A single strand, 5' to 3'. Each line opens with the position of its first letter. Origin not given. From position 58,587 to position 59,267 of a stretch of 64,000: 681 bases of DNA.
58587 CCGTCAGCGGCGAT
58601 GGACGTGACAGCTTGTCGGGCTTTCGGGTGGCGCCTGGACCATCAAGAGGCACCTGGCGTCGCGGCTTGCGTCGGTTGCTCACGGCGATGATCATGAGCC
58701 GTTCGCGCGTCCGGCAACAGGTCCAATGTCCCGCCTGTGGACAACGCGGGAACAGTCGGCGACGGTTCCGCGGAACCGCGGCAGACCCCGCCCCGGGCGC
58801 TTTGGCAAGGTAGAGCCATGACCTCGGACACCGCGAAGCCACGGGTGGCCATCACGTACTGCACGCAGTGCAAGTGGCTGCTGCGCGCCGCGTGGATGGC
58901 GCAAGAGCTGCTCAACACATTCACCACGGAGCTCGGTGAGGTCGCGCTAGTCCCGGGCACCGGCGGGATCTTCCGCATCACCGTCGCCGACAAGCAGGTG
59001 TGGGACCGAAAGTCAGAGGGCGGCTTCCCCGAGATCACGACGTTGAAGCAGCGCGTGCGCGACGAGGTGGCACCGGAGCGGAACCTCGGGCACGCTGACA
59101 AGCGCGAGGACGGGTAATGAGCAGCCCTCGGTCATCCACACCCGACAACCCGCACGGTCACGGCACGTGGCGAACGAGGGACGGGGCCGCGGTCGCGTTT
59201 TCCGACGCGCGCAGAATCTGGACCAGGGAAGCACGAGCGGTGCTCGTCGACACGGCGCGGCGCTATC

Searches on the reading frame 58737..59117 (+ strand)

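Call 15: search_protein_families(library=pfam, proteins=[window:58737-59117:+], max_evalue=0.1)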
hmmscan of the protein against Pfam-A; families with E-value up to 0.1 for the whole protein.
window:58737-59117:+ (126 aa): 1 family
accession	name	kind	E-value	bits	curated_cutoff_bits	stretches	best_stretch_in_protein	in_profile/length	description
PF10262.15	Rdx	-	1.6e-32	112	22.6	1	36-109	1-74/74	Rdx family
